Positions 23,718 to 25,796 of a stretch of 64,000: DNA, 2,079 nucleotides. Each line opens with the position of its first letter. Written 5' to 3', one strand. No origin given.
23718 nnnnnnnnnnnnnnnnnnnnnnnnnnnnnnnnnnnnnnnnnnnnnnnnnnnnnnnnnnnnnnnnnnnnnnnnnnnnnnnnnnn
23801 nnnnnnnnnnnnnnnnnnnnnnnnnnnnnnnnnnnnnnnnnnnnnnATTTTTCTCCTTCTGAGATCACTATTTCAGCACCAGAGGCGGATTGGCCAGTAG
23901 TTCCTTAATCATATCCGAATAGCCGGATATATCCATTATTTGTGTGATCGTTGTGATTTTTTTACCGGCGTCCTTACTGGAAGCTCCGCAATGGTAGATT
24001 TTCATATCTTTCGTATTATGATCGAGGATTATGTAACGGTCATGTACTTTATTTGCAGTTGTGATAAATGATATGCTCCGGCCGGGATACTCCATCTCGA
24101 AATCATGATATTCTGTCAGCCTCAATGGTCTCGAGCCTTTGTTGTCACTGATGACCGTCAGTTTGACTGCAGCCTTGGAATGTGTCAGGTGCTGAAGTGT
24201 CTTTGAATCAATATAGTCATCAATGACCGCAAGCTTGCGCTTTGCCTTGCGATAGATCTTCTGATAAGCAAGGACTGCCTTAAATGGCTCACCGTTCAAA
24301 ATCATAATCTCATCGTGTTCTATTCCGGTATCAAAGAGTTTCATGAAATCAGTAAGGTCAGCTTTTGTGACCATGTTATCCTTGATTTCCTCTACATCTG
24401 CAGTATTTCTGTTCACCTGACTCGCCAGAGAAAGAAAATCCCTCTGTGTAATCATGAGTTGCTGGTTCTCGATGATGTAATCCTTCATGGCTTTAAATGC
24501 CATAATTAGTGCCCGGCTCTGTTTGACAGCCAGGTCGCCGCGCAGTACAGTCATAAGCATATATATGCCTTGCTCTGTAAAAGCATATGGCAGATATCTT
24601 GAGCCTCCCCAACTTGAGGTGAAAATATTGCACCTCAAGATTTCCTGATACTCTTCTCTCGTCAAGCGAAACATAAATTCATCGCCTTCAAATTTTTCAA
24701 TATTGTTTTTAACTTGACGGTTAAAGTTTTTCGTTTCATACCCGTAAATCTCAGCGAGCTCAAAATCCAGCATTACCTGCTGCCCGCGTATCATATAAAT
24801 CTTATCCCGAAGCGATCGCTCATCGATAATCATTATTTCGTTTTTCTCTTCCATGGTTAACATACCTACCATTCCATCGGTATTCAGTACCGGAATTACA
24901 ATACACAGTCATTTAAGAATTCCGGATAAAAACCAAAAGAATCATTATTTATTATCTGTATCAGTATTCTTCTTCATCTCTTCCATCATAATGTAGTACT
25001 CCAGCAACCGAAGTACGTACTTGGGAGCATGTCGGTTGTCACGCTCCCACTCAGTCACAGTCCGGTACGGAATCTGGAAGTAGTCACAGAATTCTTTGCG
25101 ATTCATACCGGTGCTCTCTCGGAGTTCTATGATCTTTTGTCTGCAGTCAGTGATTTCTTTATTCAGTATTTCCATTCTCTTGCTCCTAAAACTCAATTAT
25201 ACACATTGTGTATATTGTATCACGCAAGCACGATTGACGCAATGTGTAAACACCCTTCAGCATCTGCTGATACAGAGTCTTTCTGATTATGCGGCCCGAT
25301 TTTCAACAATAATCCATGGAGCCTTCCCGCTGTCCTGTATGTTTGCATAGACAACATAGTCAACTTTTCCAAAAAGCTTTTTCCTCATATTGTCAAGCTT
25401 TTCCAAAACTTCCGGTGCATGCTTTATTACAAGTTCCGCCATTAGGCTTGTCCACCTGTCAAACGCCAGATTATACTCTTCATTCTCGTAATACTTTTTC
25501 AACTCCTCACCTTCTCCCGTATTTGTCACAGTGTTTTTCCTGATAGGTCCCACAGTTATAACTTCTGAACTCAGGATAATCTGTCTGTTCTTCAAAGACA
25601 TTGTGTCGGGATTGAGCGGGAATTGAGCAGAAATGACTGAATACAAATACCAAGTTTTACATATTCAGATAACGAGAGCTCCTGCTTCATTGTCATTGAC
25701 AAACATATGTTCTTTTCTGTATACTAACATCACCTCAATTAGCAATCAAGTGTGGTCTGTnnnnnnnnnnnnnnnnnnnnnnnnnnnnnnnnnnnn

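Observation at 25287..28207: Mobile-element cargo: NB-ARC/STAND-TPR NTPase with an unassigned ~190-aa N-terminal module (candidate Avs-like sensor or element-encoded signalling regulator)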

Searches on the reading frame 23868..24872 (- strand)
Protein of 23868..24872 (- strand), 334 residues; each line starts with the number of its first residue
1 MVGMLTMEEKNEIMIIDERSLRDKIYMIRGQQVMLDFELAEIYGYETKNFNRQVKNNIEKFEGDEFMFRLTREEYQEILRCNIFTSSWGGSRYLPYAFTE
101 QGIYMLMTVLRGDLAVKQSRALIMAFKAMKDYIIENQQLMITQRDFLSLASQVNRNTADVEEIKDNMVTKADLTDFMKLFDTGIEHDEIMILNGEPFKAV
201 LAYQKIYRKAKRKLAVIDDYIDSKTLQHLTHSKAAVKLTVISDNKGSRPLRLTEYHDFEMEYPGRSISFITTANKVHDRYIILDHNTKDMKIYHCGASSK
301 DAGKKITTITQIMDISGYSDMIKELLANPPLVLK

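Call 3: search_protein_families(library=pfam, proteins=[window:23868-24872:-], max_evalue=0.01)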
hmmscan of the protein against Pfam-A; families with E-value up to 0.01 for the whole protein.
window:23868-24872:- (334 aa): 2 families
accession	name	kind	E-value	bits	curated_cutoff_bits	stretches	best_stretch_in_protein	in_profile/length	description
PF10543.14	ORF6N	-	1.4e-33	115.4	27.8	1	24-109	2-86/86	ORF6N domain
PF09669.15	Phage_pRha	-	4.8e-05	24.3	29.9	1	37-130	4-90/91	Phage regulatory protein Rha (Phage_pRha)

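Call 4: search_protein_families(library=padloc, proteins=[window:23868-24872:-], max_evalue=0.01)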
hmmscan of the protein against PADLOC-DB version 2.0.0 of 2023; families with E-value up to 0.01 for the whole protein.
window:23868-24872:- (334 aa): 4 families
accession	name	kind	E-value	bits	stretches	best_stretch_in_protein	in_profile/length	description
PDLC04869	PDC-S05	-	1.7e-104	347.3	1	7-326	2-301/306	-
PDLC04856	PDC-S05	-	1.3e-40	137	1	14-166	5-154/177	-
PDLC04849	PDC-S05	-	2.4e-31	106.8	1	15-157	4-144/183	-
PDLC04879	PDC-S05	-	5.2e-22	76.6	1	127-313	110-274/285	-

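Call 5: search_protein_families(library=ncbifam, proteins=[window:23868-24872:-], max_evalue=0.01)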
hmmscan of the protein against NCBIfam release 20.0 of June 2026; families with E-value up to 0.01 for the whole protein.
window:23868-24872:- (334 aa): 2 families
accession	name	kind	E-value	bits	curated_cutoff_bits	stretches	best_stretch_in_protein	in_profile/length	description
NF040700.1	VPA1262_N_dom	domain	0.00021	20.2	80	1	274-309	420-456/478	VPA1262 family N-terminal domain-containing protein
TIGR02681.1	phage_pRha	subfamily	0.0086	16.1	45.95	0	28-134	8-105/108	phage regulatory protein, Rha family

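Call 86: search_protein_families(library=phrogs, proteins=[window:23868-24872:-], max_evalue=0.001)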
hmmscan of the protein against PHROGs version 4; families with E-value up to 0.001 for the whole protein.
window:23868-24872:- (334 aa): 8 families
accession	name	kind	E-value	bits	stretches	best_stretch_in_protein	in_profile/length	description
phrog_4792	-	transcription regulation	1.9e-21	77.9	1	23-132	15-125/268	anti-repressor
phrog_373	-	transcription regulation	6.2e-17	62.9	1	13-174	82-229/373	anti-repressor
phrog_1726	-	transcription regulation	2.9e-07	31.5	1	27-152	11-145/264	anti-repressor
phrog_7755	-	transcription regulation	5.2e-06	27.1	1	27-127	128-226/282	anti-repressor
phrog_2657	-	transcription regulation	5.6e-06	26.8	1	21-134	11-115/243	transcriptional regulator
phrog_4608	-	transcription regulation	6.2e-06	27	1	11-143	2-130/268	anti-repressor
phrog_63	-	transcription regulation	3.6e-05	24.3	1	27-156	126-247/431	anti-repressor Ant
phrog_518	-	transcription regulation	0.00012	22.6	1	19-149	9-127/268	Rha-like transcriptional regulator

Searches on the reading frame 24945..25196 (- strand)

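Call 3: search_protein_families(library=pfam, proteins=[window:24945-25196:-], max_evalue=0.01)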
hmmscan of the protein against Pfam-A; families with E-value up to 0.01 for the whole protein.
window:24945-25196:- (83 aa): 3 families
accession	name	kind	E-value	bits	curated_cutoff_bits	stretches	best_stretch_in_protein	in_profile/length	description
PF13518.12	HTH_28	-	0.0013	19.2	25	1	19-56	2-38/52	Helix-turn-helix domain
PF01381.28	HTH_3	-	0.0028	18.1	23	1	22-59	1-38/55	Helix-turn-helix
PF13384.12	HTH_23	-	0.0041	17.4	24.6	1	19-52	7-39/50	Homeodomain-like domain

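Call 4: search_protein_families(library=padloc, proteins=[window:24945-25196:-], max_evalue=0.01)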
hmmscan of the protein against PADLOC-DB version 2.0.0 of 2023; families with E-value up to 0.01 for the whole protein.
window:24945-25196:- (83 aa): 0 families

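Call 5: search_protein_families(library=ncbifam, proteins=[window:24945-25196:-], max_evalue=0.01)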
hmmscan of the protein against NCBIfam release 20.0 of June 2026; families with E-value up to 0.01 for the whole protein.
window:24945-25196:- (83 aa): 3 families
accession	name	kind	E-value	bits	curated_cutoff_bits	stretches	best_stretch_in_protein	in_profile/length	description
TIGR03830.1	CxxCG_CxxCG_HTH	subfamily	3.8e-05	23.5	61.8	1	17-67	65-115/127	type II TA system antitoxin MqsA family protein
NF040522.1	VC1465_fam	subfamily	0.0029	17.7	70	1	25-70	4-49/111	VC1465 family Xer recombination activation factor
NF007481.0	PRK10072.1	equivalog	0.003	18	110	1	4-64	20-80/96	HTH-type transcriptional regulator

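Call 86: search_protein_families(library=phrogs, proteins=[window:24945-25196:-], max_evalue=0.001)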
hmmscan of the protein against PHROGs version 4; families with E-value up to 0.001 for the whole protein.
window:24945-25196:- (83 aa): 6 families
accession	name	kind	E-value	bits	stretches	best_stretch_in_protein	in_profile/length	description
phrog_8898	-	unknown function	5.5e-20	71.9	1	17-78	1-62/70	-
phrog_25567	-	unknown function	2.1e-09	38.3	1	9-78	43-111/115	-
phrog_2104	-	unknown function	2.9e-06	28.4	1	14-66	36-88/103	-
phrog_147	-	transcription regulation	3e-05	25.3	1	17-56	4-44/100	transcriptional regulator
phrog_668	-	DNA, RNA and nucleotide metabolism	0.00034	21.3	1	9-60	41-93/181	HTH DNA binding protein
phrog_8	-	transcription regulation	0.00068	20.2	1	9-68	71-128/346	transcriptional regulator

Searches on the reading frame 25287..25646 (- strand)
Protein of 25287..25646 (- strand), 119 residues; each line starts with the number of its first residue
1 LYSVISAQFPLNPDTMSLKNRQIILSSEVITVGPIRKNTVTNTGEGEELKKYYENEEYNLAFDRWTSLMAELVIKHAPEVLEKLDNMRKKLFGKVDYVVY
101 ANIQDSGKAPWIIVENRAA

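Call 3: search_protein_families(library=pfam, proteins=[window:25287-25646:-], max_evalue=0.01)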
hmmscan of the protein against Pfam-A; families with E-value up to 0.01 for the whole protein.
window:25287-25646:- (119 aa): 0 families

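Call 4: search_protein_families(library=padloc, proteins=[window:25287-25646:-], max_evalue=0.01)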
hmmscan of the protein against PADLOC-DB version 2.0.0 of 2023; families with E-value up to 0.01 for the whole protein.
window:25287-25646:- (119 aa): 0 families

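Call 5: search_protein_families(library=ncbifam, proteins=[window:25287-25646:-], max_evalue=0.01)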
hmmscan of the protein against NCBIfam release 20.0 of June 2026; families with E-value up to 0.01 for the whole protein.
window:25287-25646:- (119 aa): 0 families

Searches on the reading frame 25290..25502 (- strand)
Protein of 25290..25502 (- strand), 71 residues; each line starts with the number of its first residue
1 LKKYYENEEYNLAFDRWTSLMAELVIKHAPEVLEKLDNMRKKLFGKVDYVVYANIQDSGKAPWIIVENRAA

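Call 86: search_protein_families(library=phrogs, proteins=[window:25290-25502:-], max_evalue=0.001)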
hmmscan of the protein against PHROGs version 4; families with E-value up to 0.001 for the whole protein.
window:25290-25502:- (71 aa): 0 families
